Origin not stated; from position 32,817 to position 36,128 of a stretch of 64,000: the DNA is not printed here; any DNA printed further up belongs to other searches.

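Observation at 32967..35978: Giant secreted protein with about 30 cysteines in an AT-rich Firmicute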

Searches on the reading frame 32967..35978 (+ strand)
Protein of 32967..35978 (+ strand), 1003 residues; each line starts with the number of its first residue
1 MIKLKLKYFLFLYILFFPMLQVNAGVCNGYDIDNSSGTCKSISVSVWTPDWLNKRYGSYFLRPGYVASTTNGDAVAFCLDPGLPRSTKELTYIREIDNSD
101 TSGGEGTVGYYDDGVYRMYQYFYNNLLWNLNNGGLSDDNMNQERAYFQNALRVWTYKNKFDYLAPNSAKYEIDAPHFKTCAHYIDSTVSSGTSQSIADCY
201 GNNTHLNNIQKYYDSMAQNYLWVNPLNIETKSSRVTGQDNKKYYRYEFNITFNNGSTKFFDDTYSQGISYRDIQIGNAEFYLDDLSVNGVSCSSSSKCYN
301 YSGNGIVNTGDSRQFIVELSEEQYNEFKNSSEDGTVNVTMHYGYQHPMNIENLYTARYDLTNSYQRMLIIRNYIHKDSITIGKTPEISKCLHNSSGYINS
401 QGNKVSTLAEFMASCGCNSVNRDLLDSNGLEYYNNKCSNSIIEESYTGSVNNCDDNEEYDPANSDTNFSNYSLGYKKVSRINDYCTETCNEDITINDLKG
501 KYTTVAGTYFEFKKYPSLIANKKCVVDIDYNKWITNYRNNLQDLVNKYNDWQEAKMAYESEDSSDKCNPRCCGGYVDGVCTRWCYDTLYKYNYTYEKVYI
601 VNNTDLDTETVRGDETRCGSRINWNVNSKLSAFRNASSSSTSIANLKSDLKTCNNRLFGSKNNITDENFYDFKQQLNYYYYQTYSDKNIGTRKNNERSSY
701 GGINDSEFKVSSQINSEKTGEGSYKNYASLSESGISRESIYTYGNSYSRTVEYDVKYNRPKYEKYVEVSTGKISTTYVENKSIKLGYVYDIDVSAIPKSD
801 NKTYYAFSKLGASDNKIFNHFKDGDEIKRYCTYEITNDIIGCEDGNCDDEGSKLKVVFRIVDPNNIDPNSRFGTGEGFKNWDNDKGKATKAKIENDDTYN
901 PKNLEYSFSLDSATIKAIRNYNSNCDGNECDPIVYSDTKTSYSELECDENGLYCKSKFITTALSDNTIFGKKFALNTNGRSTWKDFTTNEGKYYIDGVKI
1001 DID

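Call 4: search_protein_families(library=pfam, proteins=[window:32967-35978:+], max_evalue=0.1)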
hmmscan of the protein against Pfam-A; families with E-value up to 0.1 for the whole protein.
window:32967-35978:+ (1003 aa): 0 families

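Call 5: search_protein_families(library=ncbifam, proteins=[window:32967-35978:+], max_evalue=0.1)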
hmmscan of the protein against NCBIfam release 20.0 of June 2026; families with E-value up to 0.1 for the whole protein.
window:32967-35978:+ (1003 aa): 0 families

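Call 6: find_homologous_proteins(query=window:32967-35975:+, max_evalue=0.001)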
Query window:32967-35975:+ (1003 aa): 14 proteins with E <= 0.001 among 6340 candidates.
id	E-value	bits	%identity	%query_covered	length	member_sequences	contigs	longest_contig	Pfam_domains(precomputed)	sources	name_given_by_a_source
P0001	0.0e+0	1271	59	98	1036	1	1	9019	-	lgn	-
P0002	0.0e+0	1268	59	98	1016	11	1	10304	-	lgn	-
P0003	0.0e+0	1193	57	98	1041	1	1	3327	-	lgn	-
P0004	0.0e+0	1169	57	98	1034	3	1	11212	-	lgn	-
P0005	0.0e+0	1117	54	98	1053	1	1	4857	-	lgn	-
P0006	0.0e+0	1069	53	99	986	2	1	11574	-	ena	-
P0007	4.9e-263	894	48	100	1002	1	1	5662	-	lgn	-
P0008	5.8e-251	854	47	98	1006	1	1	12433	-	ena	-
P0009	6.7e-250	850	47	98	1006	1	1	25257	-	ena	-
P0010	5.7e-245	834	46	99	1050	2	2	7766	-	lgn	-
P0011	5.1e-236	804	45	100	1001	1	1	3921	-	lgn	-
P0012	2.2e-228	779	46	100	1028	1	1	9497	-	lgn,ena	-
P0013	7.0e-165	569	38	98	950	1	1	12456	-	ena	-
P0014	1.3e-161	558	37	99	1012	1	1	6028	-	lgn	-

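Call 10: find_related_loci(query=A1, collection=genome_contigs, flank=10000)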
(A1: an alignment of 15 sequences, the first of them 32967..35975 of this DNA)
Query A1 (1003 aa) in genome_contigs; peptide patterns used: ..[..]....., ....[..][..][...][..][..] (x = any residue, [..] = any of these).
61 stretches matched a pattern; 2 encode a relative of the query (tblastn E <= 1e-3); 2 distinct loci.
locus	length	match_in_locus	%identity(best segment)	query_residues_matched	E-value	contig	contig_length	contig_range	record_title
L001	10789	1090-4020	59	1-984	0e+0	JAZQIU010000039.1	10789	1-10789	MAG: Bacilli bacterium isolate T1900044622_TS20190088.MAGScoT_cleanbin_000040 SGB_905_k141_515904, whole genome shotgun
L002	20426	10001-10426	31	847-985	9e-6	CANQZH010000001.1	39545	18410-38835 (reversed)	MAG: uncultured Bacilli bacterium isolate Lapin-018__bin75 genome assembly, contig: Lapin-018__NODE_810_length_39545_cov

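Call 24: find_encoding_contigs(protein=P0009, flank=10000, max_places=3)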
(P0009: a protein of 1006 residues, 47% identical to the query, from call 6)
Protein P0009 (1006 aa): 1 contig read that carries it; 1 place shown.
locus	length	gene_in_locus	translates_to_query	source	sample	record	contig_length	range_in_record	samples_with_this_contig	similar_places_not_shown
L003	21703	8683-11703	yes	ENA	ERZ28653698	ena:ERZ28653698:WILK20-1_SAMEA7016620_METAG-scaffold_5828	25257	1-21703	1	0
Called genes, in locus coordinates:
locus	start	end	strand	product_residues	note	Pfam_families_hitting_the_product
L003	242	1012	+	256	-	-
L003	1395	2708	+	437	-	PF13828:DUF4190 (weak)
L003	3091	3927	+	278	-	PF13828:DUF4190 (weak)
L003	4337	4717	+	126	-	PF13828:DUF4190 (weak)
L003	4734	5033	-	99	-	-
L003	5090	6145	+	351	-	PF01098:FTSW_RODA_SPOVE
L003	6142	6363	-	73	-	-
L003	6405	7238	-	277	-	PF00149:Metallophos, PF12850:Metallophos_2 (weak)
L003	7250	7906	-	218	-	PF02517:Rce1-like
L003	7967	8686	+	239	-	-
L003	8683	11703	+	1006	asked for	-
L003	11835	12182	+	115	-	PF17424:DUF5411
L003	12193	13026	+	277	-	PF16976:RcpC (weak)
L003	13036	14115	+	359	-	PF00437:T2SSE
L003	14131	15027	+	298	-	-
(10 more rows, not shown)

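Call 25: find_encoding_contigs(protein=P0013, flank=10000, max_places=3)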
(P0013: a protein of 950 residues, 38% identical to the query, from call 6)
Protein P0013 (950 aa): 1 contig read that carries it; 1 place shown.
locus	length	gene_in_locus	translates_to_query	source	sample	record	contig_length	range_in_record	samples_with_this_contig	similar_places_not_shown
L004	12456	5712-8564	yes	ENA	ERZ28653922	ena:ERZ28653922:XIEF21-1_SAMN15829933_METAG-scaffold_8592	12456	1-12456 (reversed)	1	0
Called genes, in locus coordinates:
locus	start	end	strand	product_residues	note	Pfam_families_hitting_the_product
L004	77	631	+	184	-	PF00300:His_Phos_1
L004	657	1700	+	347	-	PF13521:AAA_28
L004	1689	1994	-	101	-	-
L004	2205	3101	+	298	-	PF01098:FTSW_RODA_SPOVE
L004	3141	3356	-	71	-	-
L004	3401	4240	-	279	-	PF00149:Metallophos, PF12850:Metallophos_2 (weak)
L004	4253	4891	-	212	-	PF02517:Rce1-like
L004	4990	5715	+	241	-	-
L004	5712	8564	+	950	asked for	-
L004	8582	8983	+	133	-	PF17424:DUF5411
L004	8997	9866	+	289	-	-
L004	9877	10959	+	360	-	PF00437:T2SSE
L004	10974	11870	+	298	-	-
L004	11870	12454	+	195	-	?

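Call 27: search_solved_structures(query=A1, max_evalue=10)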
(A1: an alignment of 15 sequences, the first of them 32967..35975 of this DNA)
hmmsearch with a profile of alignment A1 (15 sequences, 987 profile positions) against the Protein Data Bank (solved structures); distinct sequences matched with E-value up to 10: 0.

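Call 28: search_protein_families(library=phrogs, proteins=[window:32967-35978:+], max_evalue=0.1)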
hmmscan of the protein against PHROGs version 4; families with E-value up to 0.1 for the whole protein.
window:32967-35978:+ (1003 aa): 0 families

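Call 29: predict_structure(alignment_id=A1)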
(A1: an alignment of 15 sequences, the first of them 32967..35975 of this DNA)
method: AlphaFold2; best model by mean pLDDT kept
length: 1003 residues; sequences in the alignment: 15
mean_pLDDT: 73.5   pTM: 0.42
mean pLDDT of the five models: 73.5, 71.0, 71.0, 67.2, 66.0
residues with pLDDT >= 90: 171; 70-90: 482; 50-70: 198; < 50: 152
segments of 3 or more residues with pLDDT < 50: 1-23, 163-173, 384-388, 661-668, 849-883, 892-912, 935-945, 947-954, 971-985, 1000-1003
pLDDT, mean of each block of 10 residues (from residue 1): 43 33 56 63 78 74 83 84 62 76 71 92 92 83 92 82 48 68 86 81 92 90 87 62 87 88 84 87 91 88 90 92 85 79 91 79 74 86 51 76 69 68 73 58 84 75 68 89 86 85 80 84 90 90 93 93 79 67 80 91 89 86 88 76 78 73 45 79 80 81 82 80 85 84 83 86 70 71 77 79 88 78 85 77 54 38 35 38 47 44 38 54 56 47 45 53 57 44 50 52 38
secondary structure, 60 per line:
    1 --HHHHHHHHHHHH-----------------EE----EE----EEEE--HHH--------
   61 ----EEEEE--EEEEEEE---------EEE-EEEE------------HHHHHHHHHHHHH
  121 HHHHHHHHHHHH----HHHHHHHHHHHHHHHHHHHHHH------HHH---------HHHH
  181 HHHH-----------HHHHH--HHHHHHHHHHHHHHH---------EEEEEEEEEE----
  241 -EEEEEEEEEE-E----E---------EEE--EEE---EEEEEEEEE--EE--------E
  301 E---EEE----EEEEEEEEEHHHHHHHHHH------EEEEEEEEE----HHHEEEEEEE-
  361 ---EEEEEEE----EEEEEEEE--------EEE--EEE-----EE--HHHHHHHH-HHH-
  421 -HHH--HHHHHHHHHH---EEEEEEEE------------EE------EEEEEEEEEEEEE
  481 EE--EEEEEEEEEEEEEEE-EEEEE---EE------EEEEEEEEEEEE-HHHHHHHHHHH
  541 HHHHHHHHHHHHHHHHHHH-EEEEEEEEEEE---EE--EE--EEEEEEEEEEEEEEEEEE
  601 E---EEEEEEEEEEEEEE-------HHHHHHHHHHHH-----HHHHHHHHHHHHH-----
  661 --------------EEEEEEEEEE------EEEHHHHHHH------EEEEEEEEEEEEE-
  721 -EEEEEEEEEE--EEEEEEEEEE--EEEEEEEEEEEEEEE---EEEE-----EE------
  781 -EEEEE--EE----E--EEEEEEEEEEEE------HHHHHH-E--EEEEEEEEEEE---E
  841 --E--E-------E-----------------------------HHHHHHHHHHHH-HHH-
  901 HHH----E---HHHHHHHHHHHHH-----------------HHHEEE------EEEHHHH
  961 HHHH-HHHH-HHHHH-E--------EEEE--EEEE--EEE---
elements in order (helices of 4 or more, strands of 3 or more residues): H3-14 E44-47 E65-69 E72-78 E88-90 E92-95 H108-132 H137-158 H177-184 H196-200 H203-217 E227-236 E242-251 E268-270 E273-275 E279-287 E305-307 E312-320 H321-330 E337-345 E353-359 E364-370 E375-382 E391-393 E396-398 H408-415 H427-436 E440-447 E468-482 E485-499 E501-505 E517-528 H530-559 E561-571 E583-601 E605-618 H626-637 H643-655 E675-684 E691-693 H694-700 E707-719 E722-731 E734-743 E746-760 E764-767 E782-786 E798-809 H816-821 E826-836 H884-895 H912-924 E945-947 E954-956 H957-964 H966-969 H971-975 E986-989 E992-995 E998-1000

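Call 31: search_protein_representatives(alignment_id=A1)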
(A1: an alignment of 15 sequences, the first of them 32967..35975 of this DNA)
Query: 15 sequences, 987 profile positions. Proteins with E-value up to 0.001 (for the whole library): 326; up to 1e-10: 167; up to 1e-30: 73. The best 150 are listed.
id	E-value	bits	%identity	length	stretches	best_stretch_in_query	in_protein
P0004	0.0e+00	1489.4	-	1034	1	1-982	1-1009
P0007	0.0e+00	1370.0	-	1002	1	3-986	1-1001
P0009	0.0e+00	1339.2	-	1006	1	3-982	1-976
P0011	0.0e+00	1249.7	-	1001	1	1-984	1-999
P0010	0.0e+00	1239.5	-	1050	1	3-984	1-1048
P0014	0.0e+00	1089.3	-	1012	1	2-984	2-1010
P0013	0.0e+00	1089.0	-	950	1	1-949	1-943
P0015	3.2e-224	763.6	-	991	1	4-983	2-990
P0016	5.5e-202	690.0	-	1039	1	378-982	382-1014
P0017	2.4e-183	628.3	-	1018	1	3-984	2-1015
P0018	4.4e-179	614.2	-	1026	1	1-982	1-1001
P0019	8.9e-174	596.6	-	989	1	4-973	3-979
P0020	5.4e-172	590.7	-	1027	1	4-975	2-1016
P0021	2.4e-170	585.2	-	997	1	3-983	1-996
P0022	7.3e-165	567.1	-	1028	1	3-980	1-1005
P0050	1.1e-100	354.7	-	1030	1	385-981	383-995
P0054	3.8e-94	333.0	-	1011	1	319-984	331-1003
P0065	1.1e-43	166.0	-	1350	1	459-971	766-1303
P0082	1.5e-29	119.2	-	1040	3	614-959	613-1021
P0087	1.2e-27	113.0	-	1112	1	6-951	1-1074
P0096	8.5e-25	103.5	-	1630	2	483-970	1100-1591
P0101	1.1e-22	96.5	-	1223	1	5-976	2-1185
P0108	5.8e-19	84.2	-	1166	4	833-922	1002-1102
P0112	4.0e-18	81.4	-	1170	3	637-944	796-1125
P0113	9.9e-18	80.1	-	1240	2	823-947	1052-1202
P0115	2.7e-17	78.6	-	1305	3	582-952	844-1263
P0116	3.5e-17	78.3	-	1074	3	846-953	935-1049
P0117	4.2e-17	78.0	-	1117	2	816-974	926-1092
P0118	2.3e-16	75.6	-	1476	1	770-979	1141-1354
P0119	2.4e-16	75.5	-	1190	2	820-947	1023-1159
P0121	3.8e-16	74.8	-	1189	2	836-968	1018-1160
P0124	1.4e-15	72.9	-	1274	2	834-960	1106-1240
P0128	1.1e-14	70.1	-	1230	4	871-973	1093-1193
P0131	1.4e-14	69.6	-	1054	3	436-581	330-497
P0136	3.9e-14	68.2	-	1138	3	475-600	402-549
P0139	5.6e-14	67.7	-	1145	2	613-955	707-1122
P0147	5.0e-13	64.5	-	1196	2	324-956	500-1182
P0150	7.7e-13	63.9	-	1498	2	610-955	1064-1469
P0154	2.8e-12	62.0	-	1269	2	834-954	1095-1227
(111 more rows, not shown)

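Call 35: search_protein_families(library=pfam, alignment_id=A2, max_evalue=0.001)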
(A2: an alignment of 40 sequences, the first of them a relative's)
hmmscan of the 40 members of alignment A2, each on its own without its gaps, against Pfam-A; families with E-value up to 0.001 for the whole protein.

A. member 1, P0016 (1039 aa): 0 families

B. families by the number of members that match (of 40 scanned): 4 families
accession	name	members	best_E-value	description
PF00877.26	NLPC_P60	1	5.1e-08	NlpC/P60 family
PF00404.24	Dockerin_1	1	6.8e-08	Dockerin type I domain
PF08341.16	TED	1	0.00027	Thioester domain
PF18998.6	Flg_new_2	1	0.00069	Divergent InlB B-repeat domain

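Call 54: search_protein_families(library=pfam, proteins=[P0082, P0108, P0115, P0116, P0119, P0131, P0136, P0147], max_evalue=0.05)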
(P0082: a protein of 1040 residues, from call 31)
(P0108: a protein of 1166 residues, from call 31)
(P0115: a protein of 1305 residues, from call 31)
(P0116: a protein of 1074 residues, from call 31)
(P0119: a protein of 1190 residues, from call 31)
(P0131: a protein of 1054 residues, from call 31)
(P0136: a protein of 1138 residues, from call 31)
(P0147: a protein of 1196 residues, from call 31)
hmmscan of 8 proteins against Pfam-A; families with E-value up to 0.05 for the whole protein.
P0082 (1040 aa): 0 families

P0108 (1166 aa): 2 families
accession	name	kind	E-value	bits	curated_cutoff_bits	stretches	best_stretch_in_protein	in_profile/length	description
PF00081.27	Sod_Fe_N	-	0.0061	17.4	27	1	454-479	22-47/82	Iron/manganese superoxide dismutases, alpha-hairpin domain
PF15035.11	Rootletin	-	0.01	16.3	36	1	694-760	78-144/188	Ciliary rootlet component, centrosome cohesion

P0115 (1305 aa): 1 family
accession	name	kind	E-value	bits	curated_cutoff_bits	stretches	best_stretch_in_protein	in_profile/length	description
PF15538.12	Ntox46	-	0.028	14.8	25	0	666-752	70-152/157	Bacterial toxin 46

P0116 (1074 aa): 0 families

P0119 (1190 aa): 1 family
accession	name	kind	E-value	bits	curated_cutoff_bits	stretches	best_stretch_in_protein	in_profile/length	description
PF22352.2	K319L-like_PKD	-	0.011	16.2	27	1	1062-1118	18-73/84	K319L-like, PKD domain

P0131 (1054 aa): 0 families

P0136 (1138 aa): 0 families

P0147 (1196 aa): 1 family
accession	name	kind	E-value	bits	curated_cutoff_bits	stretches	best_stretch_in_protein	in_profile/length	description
PF12010.13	DUF3502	-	0.023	15.5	24.4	0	744-776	3-35/69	Domain of unknown function (DUF3502)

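Call 55: search_protein_families(library=pfam, proteins=[P0101, P0112, P0113, P0117, P0121, P0154, P0124, P0087], max_evalue=0.05)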
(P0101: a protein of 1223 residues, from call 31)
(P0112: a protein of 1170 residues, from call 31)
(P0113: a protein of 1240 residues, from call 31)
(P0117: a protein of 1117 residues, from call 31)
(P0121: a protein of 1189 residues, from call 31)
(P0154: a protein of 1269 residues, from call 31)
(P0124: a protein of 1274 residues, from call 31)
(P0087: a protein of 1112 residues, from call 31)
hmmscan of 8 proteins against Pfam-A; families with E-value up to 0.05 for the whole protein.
P0101 (1223 aa): 0 families

P0112 (1170 aa): 0 families

P0113 (1240 aa): 1 family
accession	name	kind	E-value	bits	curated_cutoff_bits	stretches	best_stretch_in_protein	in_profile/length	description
PF08341.16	TED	-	0.00027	21.8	22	1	134-203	1-65/102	Thioester domain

P0117 (1117 aa): 0 families

P0121 (1189 aa): 0 families

P0154 (1269 aa): 0 families

P0124 (1274 aa): 0 families

P0087 (1112 aa): 0 families

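Call 60: find_homologous_proteins(query=A2, max_evalue=0.00001)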
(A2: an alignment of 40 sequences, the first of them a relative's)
Query A2 (40 sequences) (1039 aa, profile of the alignment): 8 proteins with E <= 0.00001 among 8000 candidates.
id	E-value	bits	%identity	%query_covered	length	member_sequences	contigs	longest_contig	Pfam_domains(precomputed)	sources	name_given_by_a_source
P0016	2.9e-117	412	100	100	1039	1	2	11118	-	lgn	-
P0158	4.3e-111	392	80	100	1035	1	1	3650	-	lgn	-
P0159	2.1e-109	386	80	100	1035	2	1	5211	-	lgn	-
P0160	2.4e-109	386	79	100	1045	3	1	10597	-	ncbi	-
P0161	3.2e-108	382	83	96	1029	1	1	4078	-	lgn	-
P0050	7.5e-82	295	31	97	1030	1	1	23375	-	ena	-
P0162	5.8e-64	236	35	92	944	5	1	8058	-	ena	-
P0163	6.0e-31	126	77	56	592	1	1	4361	-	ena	-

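Call 64: find_encoding_contigs(protein=P0113, flank=10000, max_places=2)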
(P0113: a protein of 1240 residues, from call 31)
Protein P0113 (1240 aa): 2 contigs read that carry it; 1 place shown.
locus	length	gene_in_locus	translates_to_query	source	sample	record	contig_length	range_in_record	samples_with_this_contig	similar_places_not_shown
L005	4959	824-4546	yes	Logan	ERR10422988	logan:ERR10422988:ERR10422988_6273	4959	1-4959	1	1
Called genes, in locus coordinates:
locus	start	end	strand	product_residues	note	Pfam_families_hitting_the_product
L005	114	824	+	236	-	-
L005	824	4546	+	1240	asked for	-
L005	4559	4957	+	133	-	?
